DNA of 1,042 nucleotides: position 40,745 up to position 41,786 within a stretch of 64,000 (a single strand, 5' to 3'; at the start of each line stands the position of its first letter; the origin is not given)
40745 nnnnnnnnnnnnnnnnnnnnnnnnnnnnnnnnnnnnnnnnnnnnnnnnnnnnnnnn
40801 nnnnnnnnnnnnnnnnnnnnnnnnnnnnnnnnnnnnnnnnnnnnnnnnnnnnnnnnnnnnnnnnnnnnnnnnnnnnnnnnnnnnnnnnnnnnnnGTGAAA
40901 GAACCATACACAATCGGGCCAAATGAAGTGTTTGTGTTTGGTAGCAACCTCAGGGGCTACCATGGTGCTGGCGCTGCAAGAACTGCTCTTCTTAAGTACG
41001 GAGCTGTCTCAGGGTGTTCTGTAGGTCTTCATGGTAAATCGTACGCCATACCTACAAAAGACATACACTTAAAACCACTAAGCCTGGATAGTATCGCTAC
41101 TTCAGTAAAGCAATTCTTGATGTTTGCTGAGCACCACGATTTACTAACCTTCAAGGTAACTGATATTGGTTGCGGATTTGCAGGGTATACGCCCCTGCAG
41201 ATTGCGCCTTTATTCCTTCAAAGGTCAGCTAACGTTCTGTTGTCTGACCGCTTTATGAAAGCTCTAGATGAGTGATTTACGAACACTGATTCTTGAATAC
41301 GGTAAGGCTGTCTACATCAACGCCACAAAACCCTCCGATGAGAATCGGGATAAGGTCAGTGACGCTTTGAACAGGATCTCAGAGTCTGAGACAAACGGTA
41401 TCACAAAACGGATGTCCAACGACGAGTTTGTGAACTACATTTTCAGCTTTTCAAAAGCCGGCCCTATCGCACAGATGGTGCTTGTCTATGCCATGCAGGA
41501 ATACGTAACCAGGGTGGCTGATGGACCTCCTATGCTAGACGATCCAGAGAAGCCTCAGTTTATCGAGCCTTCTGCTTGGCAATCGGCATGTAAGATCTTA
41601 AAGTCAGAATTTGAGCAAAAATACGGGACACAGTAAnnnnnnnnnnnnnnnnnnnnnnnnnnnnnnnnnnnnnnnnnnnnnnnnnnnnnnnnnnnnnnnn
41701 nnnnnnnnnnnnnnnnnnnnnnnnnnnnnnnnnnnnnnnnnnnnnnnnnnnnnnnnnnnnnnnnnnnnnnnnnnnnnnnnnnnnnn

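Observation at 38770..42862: Contiguous ligase, Pol-beta nucleotidyltransferase, macro-domain and DHH/DHHA1 phosphoesterase genes: a candidate nucleic-acid repair or nucleotide-signal module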

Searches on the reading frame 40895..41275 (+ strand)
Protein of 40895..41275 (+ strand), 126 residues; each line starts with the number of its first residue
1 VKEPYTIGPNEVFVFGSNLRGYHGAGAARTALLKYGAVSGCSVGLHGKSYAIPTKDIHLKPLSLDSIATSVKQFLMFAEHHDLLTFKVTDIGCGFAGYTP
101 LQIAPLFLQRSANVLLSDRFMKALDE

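Call 4: search_protein_families(library=pfam, proteins=[window:40895-41275:+], max_evalue=0.1)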
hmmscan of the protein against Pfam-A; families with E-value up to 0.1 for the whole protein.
window:40895-41275:+ (126 aa): 0 families

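Call 5: search_protein_families(library=phrogs, proteins=[window:40895-41275:+], max_evalue=0.01)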
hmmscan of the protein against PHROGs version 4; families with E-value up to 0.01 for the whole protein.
window:40895-41275:+ (126 aa): 1 family
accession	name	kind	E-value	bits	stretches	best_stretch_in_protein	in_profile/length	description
phrog_2072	-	unknown function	2.8e-39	135.2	1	9-125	18-134/143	-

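Call 7: search_protein_families(library=ncbifam, proteins=[window:40895-41275:+], max_evalue=0.1)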
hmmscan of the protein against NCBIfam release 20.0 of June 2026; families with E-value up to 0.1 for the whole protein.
window:40895-41275:+ (126 aa): 1 family
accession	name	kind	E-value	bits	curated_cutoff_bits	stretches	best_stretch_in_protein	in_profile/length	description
NF049995.1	A1S_2505_Nterm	subfamily_domain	6.2e-40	135.8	45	1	12-120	1-109/109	A1S_2505 family phage non-structural protein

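Call 8: search_protein_families(library=padloc, proteins=[window:40895-41275:+], max_evalue=0.1)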
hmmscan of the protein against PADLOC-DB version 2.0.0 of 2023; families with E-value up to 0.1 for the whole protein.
window:40895-41275:+ (126 aa): 0 families

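Call 10: search_dna_similar(query=window:40895-41275:+, collection=phages, mode=protein, max_rows=30)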
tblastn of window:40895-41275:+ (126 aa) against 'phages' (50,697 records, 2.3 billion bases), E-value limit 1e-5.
Records with a match: 440; places in all: 440; records where one place covers at least 80% of the query: 426.
Best place of each record, by identity: 60-80% 1; <60% 439.
By first word of the organism name: Pseudomonas 100; Vibrio 66; Escherichia 53; Klebsiella 24; Rhizobium 21; Achromobacter 17; Erwinia 17; Rhodobacter 16; Pectobacterium 14; Stenotrophomonas 10; and 32 more.
By host as written in the record: - 98; Pseudomonas aeruginosa 33; Escherichia coli 22; Pseudomonas aeruginosa PAO1 18; Rhodobacter capsulatus YW1 16; Achromobacter xylosoxidans I2BC 12; Klebsiella pneumoniae 9; Pseudomonas aeruginosa ATCC 27853 9; and 118 more.
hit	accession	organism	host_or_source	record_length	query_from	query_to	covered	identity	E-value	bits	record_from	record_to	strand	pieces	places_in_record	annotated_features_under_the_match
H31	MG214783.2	Sinorhizobium phage HMSP1-Susan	Sinorhizobium meliloti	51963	10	121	89%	56.6%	2e-29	115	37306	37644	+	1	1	hypothetical protein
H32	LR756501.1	uncultured phage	metagenomic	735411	9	124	92%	53.4%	3e-32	124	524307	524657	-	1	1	record has no annotation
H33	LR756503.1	uncultured phage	metagenomic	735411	9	124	92%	53.4%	3e-32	124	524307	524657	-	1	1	record has no annotation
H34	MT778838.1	Rhizobium phage V1VFA-S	-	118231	11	126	92%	52.6%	3e-27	110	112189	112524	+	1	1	hypothetical protein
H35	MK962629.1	Achromobacter phage vB_AxyP_19-32_Axy10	Achromobacter xylosoxidans I2BC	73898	2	116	91%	52.2%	3e-28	113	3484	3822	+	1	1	hypothetical protein (x2)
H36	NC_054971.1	Achromobacter phage vB_AxyP_19-32_Axy10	Achromobacter xylosoxidans I2BC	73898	2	116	91%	52.2%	3e-28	113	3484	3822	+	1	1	hypothetical protein (x2)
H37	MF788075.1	Pseudomonas phage IME180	Pseudomonas aeruginosa IME180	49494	10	126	93%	51.3%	9e-30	117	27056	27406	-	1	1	hypothetical protein (x2) | terminase small subunit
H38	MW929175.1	Pseudomonas phage K4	Pseudomonas aeruginosa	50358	10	126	93%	51.3%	9e-30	117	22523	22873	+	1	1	hypothetical protein (x2) | putative terminase small subunit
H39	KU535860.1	Pseudomonas phage O4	Pseudomonas aeruginosa PAO1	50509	10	126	93%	51.3%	9e-30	117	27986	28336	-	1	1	hypothetical protein (x2) | putative terminase small subunit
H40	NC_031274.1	Pseudomonas phage O4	Pseudomonas aeruginosa PAO1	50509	10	126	93%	51.3%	9e-30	117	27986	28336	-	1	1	hypothetical protein (x2) | HNH endonuclease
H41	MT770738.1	Rhizobium phage B1VFA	Rhizobium leguminosarum VF39SM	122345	11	126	92%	51.7%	5e-27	109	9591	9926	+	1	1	hypothetical protein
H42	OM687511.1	Burkholderia phage vB_BpP_HN01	Burkholderia pseudomallei HNBP001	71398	12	124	90%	52.6%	4e-23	98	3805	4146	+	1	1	ADP-ribosylglycohydrolase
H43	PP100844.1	Burkholderia phage vB_BpP_HN04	Burkholderia pseudomallei BpHNBP001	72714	12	124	90%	52.6%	4e-23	98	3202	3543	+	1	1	ADP-ribosylglycohydrolase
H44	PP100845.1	Burkholderia phage vB_BpP_HN05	Burkholderia pseudomallei BpHNBP001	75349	12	124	90%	52.6%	1e-22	97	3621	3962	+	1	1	ADP-ribosylglycohydrolase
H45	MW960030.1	Rhizobium phage RHph_X66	R. phaseoli sv. phaseoli INC 2-5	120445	11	126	92%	50.9%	5e-26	106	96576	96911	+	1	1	hypothetical protein (x2)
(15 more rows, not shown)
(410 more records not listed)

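Call 17: search_solved_structures(query=window:40895-41275:+, max_evalue=10, show_alignments=2)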
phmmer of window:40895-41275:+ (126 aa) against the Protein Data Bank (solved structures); distinct sequences matched with E-value up to 10: 2.
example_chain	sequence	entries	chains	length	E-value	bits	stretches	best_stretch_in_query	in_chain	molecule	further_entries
9ifo_A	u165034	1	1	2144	4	11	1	7-71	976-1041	Teneurin-Like Protein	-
9pt5_A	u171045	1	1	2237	4.4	10.9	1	7-71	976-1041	Teneurin-like protein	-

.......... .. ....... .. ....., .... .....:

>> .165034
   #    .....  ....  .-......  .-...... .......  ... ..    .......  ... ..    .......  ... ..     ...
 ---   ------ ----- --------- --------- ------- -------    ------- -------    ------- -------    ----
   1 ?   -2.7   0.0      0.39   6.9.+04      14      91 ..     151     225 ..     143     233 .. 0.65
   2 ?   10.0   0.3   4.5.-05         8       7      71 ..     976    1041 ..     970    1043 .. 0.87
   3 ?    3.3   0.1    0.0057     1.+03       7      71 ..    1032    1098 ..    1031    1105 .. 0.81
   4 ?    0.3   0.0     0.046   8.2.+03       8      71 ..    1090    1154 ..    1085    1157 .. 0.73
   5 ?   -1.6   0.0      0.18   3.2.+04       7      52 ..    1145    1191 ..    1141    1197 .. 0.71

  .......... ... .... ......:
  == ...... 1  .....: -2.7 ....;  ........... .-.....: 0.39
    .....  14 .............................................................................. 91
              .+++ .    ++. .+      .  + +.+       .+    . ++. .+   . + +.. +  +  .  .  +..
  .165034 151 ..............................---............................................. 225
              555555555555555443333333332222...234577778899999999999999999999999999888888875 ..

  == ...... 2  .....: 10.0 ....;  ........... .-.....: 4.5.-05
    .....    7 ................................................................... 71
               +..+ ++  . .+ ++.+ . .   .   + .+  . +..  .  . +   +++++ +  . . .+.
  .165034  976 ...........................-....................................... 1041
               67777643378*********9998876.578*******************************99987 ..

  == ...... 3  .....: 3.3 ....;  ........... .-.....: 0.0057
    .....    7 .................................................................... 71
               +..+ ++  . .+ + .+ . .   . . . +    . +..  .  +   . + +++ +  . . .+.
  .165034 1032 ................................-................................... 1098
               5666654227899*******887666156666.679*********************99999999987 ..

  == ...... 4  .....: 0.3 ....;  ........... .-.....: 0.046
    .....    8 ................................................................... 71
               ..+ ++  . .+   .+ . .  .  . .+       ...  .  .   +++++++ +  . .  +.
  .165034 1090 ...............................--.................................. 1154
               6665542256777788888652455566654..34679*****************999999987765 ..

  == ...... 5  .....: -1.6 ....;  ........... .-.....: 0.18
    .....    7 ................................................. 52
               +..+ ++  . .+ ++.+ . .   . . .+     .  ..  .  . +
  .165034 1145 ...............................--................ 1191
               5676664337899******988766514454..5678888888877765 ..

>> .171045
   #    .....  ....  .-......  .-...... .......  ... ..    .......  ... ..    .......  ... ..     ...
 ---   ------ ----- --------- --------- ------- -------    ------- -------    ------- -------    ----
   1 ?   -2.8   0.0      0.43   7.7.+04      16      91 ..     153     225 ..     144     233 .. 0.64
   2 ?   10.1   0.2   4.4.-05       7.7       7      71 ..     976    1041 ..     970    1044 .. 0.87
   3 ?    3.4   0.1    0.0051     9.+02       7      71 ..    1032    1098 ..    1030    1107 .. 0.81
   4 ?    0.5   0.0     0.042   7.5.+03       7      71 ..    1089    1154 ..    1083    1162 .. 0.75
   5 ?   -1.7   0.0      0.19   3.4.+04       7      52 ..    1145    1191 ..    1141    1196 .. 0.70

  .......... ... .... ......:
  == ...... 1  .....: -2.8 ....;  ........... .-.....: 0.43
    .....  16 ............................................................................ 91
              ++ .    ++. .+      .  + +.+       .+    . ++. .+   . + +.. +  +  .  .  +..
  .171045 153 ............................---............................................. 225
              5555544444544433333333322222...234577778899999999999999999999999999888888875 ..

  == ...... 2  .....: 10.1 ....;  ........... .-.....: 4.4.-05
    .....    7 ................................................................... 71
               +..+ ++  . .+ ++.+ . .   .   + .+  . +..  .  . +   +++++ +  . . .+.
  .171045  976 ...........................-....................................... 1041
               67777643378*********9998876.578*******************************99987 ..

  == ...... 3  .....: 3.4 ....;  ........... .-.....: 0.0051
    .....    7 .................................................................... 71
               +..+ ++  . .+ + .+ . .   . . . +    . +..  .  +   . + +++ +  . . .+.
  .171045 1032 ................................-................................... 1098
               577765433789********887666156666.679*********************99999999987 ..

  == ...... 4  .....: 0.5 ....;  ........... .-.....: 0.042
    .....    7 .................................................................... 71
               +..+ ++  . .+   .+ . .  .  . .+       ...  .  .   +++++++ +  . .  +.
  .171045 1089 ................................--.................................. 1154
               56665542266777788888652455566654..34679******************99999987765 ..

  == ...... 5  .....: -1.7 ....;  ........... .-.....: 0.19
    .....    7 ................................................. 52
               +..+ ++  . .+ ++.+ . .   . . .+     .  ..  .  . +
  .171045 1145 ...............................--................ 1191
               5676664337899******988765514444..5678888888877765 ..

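Call 22: find_homologous_proteins(query=window:40895-41275:+, max_evalue=0.00001)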
Query window:40895-41275:+ (126 aa): 251 proteins with E <= 0.00001 among 257 candidates; the best 120 are listed.
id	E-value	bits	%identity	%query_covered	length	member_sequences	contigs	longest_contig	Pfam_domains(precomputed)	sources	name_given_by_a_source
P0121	6.9e-78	277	99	100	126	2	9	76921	-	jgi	-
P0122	2.4e-38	149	61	96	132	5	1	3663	-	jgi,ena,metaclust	metaclust:\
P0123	8.8e-33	131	58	94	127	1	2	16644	-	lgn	-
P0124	9.0e-33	131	57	91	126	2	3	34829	-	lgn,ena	-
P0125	1.0e-32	131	56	91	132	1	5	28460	-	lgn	-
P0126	2.3e-32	130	57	91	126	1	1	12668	-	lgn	-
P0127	1.1e-31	128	52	95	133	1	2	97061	-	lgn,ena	-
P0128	3.8e-31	126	56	91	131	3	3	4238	-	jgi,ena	jgi:hypothetical protein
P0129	4.1e-31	126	54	96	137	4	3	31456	-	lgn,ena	-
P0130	5.7e-31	125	59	82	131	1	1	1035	-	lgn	-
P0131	1.0e-30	124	55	95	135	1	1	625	-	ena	-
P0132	1.1e-30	124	56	94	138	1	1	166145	-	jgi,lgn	jgi:hypothetical protein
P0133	1.7e-30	124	56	92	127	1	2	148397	-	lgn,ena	-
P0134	1.8e-30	124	54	96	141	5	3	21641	-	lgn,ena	-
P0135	1.9e-30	124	60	82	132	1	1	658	-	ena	-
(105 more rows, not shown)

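Call 26: search_solved_structures(query=A2, max_evalue=10, show_alignments=3)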
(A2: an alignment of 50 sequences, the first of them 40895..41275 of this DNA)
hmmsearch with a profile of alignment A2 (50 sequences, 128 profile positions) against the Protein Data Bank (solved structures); distinct sequences matched with E-value up to 10: 5.
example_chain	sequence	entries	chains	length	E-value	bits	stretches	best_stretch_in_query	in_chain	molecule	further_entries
5e3b_A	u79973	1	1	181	0.088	15.9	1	85-111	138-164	Macrodomain protein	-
9p41_A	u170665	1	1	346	0.58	13.3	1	21-57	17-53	Endoglucanase Cel5A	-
3rri_A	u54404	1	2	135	1.9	11.6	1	83-123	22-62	Glyoxalase/bleomycin resistance protein/dioxygenase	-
7omu_AAA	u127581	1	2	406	2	11.5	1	53-118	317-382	Macro domain-containing protein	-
9hnh_A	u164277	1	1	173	3.3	10.8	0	100-125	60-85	Chains: A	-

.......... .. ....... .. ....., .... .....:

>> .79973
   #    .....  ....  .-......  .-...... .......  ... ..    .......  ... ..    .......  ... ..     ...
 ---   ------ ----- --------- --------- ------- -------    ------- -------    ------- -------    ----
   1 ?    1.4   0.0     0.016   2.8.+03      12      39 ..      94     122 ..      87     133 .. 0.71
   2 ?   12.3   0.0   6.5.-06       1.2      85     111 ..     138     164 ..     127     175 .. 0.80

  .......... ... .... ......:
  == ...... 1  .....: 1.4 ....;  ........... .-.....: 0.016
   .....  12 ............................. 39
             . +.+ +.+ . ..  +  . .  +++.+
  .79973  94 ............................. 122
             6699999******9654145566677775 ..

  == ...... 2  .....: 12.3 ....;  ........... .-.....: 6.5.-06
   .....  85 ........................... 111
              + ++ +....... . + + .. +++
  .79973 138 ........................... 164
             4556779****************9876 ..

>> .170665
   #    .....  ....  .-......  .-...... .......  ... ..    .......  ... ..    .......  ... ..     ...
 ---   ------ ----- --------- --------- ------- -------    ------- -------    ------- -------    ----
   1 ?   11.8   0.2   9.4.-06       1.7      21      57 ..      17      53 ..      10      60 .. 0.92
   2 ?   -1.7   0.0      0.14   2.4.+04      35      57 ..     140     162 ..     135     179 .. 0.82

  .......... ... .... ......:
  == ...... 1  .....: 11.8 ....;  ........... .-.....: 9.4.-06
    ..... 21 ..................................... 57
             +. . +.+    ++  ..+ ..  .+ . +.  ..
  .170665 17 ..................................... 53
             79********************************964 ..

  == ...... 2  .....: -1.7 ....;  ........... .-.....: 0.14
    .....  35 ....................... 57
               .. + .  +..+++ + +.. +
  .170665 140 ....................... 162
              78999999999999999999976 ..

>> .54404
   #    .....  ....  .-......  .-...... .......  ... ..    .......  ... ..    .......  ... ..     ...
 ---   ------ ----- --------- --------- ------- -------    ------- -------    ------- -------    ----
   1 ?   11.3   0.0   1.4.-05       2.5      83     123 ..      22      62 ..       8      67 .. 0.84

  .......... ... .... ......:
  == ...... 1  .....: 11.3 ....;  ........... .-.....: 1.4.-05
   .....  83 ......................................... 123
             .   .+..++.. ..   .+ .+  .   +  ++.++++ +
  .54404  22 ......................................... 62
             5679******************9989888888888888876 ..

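Call 33: predict_structure(alignment_id=A2)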
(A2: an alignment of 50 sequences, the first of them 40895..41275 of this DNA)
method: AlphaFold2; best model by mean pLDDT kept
length: 126 residues; sequences in the alignment: 50
mean_pLDDT: 95.1   pTM: 0.88
mean pLDDT of the five models: 95.1, 95.0, 94.5, 93.3, 93.0
residues with pLDDT >= 90: 116; 70-90: 6; 50-70: 3; < 50: 1
segments of 3 or more residues with pLDDT < 50: none
pLDDT, mean of each block of 10 residues (from residue 1): 75 97 94 96 98 97 98 99 98 93 98 98 95
secondary structure, 60 per line:
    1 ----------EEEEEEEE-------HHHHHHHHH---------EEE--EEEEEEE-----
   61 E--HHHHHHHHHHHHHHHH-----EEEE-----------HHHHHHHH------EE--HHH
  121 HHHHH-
elements in order: E11-18 H26-34 E44-46 E49-55 H64-79 E85-88 H100-107 H118-125

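Call 36: fold_search(model_id=the predicted structure, library=pdb)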
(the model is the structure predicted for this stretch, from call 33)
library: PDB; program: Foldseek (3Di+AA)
matches with E <= 10: 874; with E <= 0.001: 0
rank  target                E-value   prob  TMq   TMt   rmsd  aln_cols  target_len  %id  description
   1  2fg1                  1.2e-03  1.00  0.62  0.51   5.4       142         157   17  Structure of a Protein of Unknown Function from Bacteroides thetaiotaomicron. (released 2006-03-07)
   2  7omu_AAA              1.5e-03  1.00  0.62  0.23   7.3       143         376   12  Thermosipho africanus DarTG in complex with ADP-ribose (released 2021-06-23)
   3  2l8r_MODEL_1_A        2.1e-03  1.00  0.65  0.56   3.5       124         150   17  Solution structure of human protein C6orf130 in complex with ADP-ribose (released 2011-02-23)
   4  4jgk_D                3.0e-03  1.00  0.65  0.52   4.0       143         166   17  Crystal Structure of the evolved variant of the computationally designed serine hydrolase, Northeast Structural Genomi (released 2013-03-20)
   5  2afc_A                3.4e-03  1.00  0.60  0.51   5.6       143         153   17  X-Ray Crystal Structure of Protein Q8A8B0 from Bacteroides thetaiotaomicron. Northeast Structural Genomics Consortium  (released 2005-08-02)
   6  5e3b                  3.9e-03  1.00  0.58  0.51   5.8       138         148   14  Structure of macrodomain protein from Streptomyces coelicolor (released 2016-09-28)
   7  4j5q                  4.1e-03  1.00  0.69  0.60   3.3       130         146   17  TARG1 (C6orf130), Terminal ADP-ribose Glycohydrolase 1, apo structure (released 2013-03-27)
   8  4j5s_A                4.7e-03  1.00  0.69  0.61   3.3       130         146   17  TARG1 (C6orf130), Terminal ADP-ribose Glycohydrolase 1 ADP-ribose complex (released 2013-03-27)
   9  4j5r_B                5.3e-03  1.00  0.67  0.61   3.3       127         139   17  TARG1 (C6orf130), Terminal ADP-ribose Glycohydrolase 1 bound to ADP-HPD (released 2013-03-27)
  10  5m3i_A                5.3e-03  1.00  0.64  0.54   5.3       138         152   19  Macrodomain of Mycobacterium tuberculosis DarG (released 2016-12-21)
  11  4j5r_A                6.5e-03  1.00  0.68  0.62   3.3       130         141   17  TARG1 (C6orf130), Terminal ADP-ribose Glycohydrolase 1 bound to ADP-HPD (released 2013-03-27)
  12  4j5s_C                6.5e-03  1.00  0.67  0.61   3.3       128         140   17  TARG1 (C6orf130), Terminal ADP-ribose Glycohydrolase 1 ADP-ribose complex (released 2013-03-27)
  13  3gqo_A                6.5e-03  0.99  0.57  0.47   4.7       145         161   12  Crystal structure of macro domain of Venezuelan Equine Encephalitis virus in complex with ADP-ribose (released 2009-07-21)
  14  3v45                  7.3e-03  1.00  0.64  0.51   4.2       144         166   16  Crystal Structure of de novo designed serine hydrolase OSH55, Northeast Structural Genomics Consortium Target OR130 (released 2012-01-04)
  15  2dx6_A                7.8e-03  1.00  0.68  0.56   3.7       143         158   20  Crystal structure of conserved hypothetical protein, TTHA0132 from Thermus thermophilus HB8 (released 2007-02-24)
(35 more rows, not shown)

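Call 45: find_related_loci(query=A2, collection=viral_contigs, flank=10000)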
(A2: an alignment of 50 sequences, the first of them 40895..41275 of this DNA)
Query A2 (126 aa) in viral_contigs; peptide patterns used: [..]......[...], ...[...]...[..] (x = any residue, [..] = any of these).
598 stretches matched a pattern (row limit reached: there are more); 548 encode a relative of the query (tblastn E <= 1e-3); the best 80 are kept; 80 distinct loci.
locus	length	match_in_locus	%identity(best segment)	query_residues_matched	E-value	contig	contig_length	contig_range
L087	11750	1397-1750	55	9-126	5e-38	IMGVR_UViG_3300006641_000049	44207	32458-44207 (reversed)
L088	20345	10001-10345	56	10-124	6e-37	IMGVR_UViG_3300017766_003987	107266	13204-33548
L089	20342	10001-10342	58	7-120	6e-37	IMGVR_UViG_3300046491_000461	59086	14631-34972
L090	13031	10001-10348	56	11-124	2e-35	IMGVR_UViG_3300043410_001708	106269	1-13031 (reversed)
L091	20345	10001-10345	53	7-121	9e-35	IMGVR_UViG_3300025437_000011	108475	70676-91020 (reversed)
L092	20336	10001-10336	55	9-120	1e-34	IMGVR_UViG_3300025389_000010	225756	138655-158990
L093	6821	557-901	56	10-124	2e-34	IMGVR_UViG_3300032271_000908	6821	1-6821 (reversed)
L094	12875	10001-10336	56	9-120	2e-34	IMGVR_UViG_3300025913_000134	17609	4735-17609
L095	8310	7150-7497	55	11-124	2e-34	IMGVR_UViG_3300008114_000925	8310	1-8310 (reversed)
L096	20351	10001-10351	54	11-125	4e-34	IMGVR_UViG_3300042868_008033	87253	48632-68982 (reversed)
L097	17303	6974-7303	54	12-121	6e-34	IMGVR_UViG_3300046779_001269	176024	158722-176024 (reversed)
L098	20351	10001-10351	54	11-125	4e-34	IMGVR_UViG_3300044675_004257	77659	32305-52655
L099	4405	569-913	52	12-126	3e-34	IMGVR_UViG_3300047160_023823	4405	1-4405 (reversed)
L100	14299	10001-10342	54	7-120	3e-34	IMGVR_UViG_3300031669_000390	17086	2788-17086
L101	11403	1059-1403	52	10-124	4e-34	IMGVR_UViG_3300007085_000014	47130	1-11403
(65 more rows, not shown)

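Call 92: find_encoding_contigs(protein=P0121, flank=3000, max_places=4)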
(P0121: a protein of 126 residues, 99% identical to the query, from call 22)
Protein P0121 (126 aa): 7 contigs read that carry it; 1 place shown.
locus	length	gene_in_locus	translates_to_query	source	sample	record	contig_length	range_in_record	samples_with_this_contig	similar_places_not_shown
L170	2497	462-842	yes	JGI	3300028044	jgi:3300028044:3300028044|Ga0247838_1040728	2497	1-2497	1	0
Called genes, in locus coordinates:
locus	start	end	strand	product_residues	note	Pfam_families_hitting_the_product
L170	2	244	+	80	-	?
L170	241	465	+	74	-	-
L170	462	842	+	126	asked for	-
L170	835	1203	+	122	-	-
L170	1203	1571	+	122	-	-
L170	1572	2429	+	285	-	-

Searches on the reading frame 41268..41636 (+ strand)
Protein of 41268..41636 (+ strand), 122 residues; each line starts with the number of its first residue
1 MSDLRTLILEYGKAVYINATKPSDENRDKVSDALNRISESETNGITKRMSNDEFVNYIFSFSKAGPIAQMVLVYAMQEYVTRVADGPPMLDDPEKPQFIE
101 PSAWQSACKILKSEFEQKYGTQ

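Call 4: search_protein_families(library=pfam, proteins=[window:41268-41636:+], max_evalue=0.1)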
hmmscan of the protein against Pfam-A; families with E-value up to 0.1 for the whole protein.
window:41268-41636:+ (122 aa): 0 families

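Call 5: search_protein_families(library=phrogs, proteins=[window:41268-41636:+], max_evalue=0.01)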
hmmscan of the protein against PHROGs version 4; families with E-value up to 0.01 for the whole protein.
window:41268-41636:+ (122 aa): 0 families

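Call 7: search_protein_families(library=ncbifam, proteins=[window:41268-41636:+], max_evalue=0.1)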
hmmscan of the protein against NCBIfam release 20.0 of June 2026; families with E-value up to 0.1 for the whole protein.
window:41268-41636:+ (122 aa): 0 families

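Call 8: search_protein_families(library=padloc, proteins=[window:41268-41636:+], max_evalue=0.1)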
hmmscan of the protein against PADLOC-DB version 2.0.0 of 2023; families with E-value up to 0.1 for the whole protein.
window:41268-41636:+ (122 aa): 0 families
